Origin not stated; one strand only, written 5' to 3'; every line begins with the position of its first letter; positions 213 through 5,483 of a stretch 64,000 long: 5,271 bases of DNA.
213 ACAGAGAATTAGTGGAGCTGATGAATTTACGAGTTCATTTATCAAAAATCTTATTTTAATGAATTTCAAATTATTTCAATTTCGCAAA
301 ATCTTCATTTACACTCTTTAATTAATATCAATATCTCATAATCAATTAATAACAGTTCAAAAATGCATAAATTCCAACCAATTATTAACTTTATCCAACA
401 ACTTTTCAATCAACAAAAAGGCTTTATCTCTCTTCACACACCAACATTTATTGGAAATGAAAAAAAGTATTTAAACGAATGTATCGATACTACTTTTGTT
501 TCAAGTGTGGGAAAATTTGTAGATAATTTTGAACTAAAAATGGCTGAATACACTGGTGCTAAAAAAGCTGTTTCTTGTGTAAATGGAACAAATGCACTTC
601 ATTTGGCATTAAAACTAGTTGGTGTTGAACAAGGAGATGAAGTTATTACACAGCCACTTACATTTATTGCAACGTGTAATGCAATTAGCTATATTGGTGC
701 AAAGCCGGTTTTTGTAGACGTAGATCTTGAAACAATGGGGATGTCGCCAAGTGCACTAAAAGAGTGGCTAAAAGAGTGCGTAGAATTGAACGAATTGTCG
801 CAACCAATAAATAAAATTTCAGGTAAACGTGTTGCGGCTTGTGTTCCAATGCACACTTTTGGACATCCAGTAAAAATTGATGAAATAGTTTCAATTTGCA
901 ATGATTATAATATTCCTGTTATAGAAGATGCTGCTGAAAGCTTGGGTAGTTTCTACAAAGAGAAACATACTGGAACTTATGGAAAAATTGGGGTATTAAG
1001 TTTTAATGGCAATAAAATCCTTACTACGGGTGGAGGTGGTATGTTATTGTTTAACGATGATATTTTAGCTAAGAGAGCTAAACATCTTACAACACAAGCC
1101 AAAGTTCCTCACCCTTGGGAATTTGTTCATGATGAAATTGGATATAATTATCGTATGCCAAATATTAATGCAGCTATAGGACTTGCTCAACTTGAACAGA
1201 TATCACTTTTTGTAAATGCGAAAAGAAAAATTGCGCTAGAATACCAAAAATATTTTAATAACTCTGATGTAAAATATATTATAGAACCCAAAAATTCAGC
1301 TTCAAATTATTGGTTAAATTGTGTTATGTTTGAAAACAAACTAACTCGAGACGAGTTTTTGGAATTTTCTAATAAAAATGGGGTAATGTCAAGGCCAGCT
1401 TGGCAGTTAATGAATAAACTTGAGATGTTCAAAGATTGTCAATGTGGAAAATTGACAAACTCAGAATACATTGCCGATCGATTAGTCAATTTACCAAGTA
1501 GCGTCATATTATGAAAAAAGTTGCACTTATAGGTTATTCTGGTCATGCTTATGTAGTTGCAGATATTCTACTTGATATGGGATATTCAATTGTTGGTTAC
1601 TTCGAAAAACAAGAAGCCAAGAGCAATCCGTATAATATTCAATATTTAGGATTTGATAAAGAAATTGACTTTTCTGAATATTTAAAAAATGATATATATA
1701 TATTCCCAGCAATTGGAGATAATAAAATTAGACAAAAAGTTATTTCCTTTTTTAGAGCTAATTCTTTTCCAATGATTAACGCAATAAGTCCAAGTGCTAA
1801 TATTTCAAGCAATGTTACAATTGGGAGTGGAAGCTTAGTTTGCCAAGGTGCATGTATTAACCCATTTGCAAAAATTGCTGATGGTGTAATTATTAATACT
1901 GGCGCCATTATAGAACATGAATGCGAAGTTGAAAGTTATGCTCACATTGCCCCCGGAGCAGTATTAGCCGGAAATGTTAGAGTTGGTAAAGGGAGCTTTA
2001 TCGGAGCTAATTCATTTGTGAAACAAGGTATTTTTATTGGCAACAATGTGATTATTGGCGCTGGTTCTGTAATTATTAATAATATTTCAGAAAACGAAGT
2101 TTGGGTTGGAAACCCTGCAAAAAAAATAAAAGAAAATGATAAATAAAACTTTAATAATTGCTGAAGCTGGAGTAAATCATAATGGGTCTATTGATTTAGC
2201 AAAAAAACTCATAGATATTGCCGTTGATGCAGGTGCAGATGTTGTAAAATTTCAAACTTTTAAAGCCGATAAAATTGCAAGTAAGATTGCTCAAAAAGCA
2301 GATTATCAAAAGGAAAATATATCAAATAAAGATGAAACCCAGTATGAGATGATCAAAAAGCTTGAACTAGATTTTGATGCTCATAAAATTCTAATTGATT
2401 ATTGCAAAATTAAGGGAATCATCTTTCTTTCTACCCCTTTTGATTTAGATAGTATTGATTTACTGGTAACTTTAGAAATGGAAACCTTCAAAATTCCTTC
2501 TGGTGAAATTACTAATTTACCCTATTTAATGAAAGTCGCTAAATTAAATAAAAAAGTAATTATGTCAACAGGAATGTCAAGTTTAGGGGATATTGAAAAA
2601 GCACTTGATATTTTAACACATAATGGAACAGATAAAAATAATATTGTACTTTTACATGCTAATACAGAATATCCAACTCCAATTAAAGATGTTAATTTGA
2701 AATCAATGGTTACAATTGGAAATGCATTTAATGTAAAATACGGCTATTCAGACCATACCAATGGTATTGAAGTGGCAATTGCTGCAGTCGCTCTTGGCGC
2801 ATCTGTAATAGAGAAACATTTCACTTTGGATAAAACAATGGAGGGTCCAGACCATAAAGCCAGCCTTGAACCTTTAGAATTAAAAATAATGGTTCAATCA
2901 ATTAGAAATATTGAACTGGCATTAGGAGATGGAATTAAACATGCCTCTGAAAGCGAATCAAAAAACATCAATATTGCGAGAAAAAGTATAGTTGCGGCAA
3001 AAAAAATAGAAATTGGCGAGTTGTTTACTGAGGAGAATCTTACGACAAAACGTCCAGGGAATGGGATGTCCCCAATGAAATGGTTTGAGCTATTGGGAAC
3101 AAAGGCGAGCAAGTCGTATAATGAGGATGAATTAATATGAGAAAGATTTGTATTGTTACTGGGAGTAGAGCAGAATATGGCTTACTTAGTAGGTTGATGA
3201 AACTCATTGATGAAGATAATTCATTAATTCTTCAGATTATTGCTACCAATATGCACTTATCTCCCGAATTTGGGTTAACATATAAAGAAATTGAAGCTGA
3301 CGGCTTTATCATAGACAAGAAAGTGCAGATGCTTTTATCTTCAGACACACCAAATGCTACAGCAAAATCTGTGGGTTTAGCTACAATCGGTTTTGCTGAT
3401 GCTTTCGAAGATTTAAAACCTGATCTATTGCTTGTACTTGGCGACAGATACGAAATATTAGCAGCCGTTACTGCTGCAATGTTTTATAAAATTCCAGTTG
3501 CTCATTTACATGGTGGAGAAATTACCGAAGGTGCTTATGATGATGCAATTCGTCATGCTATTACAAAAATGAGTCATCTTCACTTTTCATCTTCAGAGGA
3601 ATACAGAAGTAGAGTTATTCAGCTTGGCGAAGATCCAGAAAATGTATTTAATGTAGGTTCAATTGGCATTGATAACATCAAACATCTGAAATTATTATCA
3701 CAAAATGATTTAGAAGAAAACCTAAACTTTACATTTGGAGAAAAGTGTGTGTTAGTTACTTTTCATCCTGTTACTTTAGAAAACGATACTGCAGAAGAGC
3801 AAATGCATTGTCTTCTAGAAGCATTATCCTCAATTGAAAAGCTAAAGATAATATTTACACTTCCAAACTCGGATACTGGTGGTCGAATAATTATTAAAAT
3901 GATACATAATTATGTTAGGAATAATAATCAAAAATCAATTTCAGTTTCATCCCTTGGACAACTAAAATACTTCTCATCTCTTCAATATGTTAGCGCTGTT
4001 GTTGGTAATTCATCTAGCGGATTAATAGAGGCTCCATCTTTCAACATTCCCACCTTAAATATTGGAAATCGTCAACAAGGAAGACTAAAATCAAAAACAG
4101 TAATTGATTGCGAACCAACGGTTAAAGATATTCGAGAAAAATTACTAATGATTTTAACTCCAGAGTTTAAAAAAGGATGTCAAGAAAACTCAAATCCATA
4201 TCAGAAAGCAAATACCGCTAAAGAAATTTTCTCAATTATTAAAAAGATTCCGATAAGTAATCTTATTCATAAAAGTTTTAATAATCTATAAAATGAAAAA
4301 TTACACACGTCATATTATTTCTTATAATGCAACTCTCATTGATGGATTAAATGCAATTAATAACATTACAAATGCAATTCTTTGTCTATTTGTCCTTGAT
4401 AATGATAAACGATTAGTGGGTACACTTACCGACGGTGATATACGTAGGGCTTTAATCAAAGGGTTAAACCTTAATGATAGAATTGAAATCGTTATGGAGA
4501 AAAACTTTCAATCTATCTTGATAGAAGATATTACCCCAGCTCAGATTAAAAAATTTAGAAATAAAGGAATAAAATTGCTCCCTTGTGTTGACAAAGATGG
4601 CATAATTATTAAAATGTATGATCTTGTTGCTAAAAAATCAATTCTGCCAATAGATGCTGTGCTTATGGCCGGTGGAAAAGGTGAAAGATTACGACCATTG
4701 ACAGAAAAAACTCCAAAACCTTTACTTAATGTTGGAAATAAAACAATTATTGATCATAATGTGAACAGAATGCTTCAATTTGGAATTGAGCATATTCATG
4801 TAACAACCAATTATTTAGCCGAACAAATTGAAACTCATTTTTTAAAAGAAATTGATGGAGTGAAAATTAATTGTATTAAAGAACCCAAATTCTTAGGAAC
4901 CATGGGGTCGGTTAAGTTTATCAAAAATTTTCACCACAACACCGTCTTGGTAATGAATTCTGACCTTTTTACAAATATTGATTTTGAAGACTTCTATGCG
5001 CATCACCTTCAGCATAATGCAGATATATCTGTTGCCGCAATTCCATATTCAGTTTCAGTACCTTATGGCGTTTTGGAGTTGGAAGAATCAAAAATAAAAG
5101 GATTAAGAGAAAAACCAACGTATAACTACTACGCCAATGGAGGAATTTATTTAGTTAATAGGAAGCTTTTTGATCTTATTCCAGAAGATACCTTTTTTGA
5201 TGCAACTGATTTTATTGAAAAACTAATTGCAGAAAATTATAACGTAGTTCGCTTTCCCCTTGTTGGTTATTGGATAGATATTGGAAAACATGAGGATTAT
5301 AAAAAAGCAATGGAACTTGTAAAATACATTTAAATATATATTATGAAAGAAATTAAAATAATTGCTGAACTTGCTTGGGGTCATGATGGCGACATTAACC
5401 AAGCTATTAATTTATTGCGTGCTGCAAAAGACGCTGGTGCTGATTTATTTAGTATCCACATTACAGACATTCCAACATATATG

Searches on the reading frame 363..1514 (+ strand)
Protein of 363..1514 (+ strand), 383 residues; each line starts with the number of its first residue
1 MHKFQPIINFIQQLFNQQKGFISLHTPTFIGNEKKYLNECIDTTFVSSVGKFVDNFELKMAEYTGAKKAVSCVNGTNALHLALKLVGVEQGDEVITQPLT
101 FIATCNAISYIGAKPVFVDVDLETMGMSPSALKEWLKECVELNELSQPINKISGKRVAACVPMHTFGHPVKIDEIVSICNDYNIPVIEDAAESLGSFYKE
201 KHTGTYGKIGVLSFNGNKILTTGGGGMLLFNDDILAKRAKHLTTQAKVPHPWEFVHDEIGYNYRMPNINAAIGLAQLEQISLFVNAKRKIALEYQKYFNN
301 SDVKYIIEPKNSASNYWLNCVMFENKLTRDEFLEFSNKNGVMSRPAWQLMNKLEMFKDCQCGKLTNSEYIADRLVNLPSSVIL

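Call 5: search_protein_families(library=pfam, proteins=[window:363-1514:+], max_evalue=0.001)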
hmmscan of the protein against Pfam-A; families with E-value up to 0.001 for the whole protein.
window:363-1514:+ (383 aa): 5 families
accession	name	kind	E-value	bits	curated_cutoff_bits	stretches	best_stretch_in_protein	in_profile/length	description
PF01041.23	DegT_DnrJ_EryC1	-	9.8e-89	298.5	19.8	1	32-380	6-344/360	DegT/DnrJ/EryC1/StrS aminotransferase family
PF01212.27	Beta_elim_lyase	-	1.1e-05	25.4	27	1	54-242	35-223/288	Beta-eliminating lyase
PF00155.27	Aminotran_1_2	-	2.5e-05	24.1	19.7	1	54-191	45-187/361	Aminotransferase class I and II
PF05889.19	SepSecS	-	0.00042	19.6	21.1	1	139-233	138-240/389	O-phosphoseryl-tRNA(Sec) selenium transferase, SepSecS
PF01276.26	OKR_DC_1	-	0.001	18.4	27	0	60-191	75-205/417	Orn/Lys/Arg decarboxylase, major domain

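Call 83: find_encoding_contigs(protein=window:363-1514:+, flank=10000, max_places=2)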
Protein window:363-1514:+ (383 aa): 3 contigs read that carry it; 1 place shown.
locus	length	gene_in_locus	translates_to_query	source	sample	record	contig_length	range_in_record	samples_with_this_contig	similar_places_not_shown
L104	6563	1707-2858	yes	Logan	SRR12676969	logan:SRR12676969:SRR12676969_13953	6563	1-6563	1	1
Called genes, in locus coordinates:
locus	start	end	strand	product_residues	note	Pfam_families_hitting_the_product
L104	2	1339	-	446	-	?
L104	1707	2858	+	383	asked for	PF01041:DegT_DnrJ_EryC1, PF01212:Beta_elim_lyase (weak)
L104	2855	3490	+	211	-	PF17836:PglD_N, PF25084:LbH_EIF2B (faint), PF25087:GMPPB_C (weak), PF00132:Hexapep (weak), PF14602:Hexapep_2 (weak)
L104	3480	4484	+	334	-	PF03102:NeuB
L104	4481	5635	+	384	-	PF02350:Epimerase_2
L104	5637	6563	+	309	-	?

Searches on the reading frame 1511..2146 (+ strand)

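Call 5: search_protein_families(library=pfam, proteins=[window:1511-2146:+], max_evalue=0.001)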
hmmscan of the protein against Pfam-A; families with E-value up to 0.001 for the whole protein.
window:1511-2146:+ (211 aa): 4 families
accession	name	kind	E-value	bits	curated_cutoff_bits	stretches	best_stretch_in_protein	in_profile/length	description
PF00132.30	Hexapep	-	1e-18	66.6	27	3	138-171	2-35/36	Bacterial transferase hexapeptide (six repeats)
PF17836.7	PglD_N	-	2.1e-15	57.5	23.4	1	3-78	1-75/78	PglD N-terminal domain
PF14602.12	Hexapep_2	-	2.4e-07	30.8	27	1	156-188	2-32/34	Hexapeptide repeat of succinyl-transferase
PF25084.1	LbH_EIF2B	-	4.2e-07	30.4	54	0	144-201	10-66/105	EIF2B subunit epsilon LbH domain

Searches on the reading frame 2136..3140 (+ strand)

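Call 5: search_protein_families(library=pfam, proteins=[window:2136-3140:+], max_evalue=0.001)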
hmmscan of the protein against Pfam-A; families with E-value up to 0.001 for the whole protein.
window:2136-3140:+ (334 aa): 2 families
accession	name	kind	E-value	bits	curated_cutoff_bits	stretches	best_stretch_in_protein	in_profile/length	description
PF03102.20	NeuB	-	4.6e-100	334.5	22.1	1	25-268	1-241/241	NeuB family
PF08666.17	SAF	-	2.1e-05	25.4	21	1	283-333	2-56/63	SAF domain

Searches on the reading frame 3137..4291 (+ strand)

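Call 5: search_protein_families(library=pfam, proteins=[window:3137-4291:+], max_evalue=0.001)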
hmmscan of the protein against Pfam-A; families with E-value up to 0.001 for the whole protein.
window:3137-4291:+ (384 aa): 2 families
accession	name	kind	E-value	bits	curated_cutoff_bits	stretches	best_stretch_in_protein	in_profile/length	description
PF02350.25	Epimerase_2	-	1.6e-88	297.3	30.6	1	24-369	3-347/347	UDP-N-acetylglucosamine 2-epimerase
PF15931.10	DUF4747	-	0.00062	19.7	27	0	191-267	124-198/257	Domain of unknown function (DUF4747)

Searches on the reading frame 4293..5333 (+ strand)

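Call 5: search_protein_families(library=pfam, proteins=[window:4293-5333:+], max_evalue=0.001)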
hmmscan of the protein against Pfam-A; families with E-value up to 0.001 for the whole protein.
window:4293-5333:+ (346 aa): 3 families
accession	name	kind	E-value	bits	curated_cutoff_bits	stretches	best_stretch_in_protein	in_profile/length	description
PF00483.29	NTP_transferase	-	9.6e-42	143.7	21.2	1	122-342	2-241/245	Nucleotidyl transferase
PF12804.13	NTP_transf_3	-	3e-09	37.7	27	1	122-250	1-123/160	MobA-like NTP transferase domain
PF00571.33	CBS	-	1.7e-06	28.7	24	1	9-55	12-56/57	CBS domain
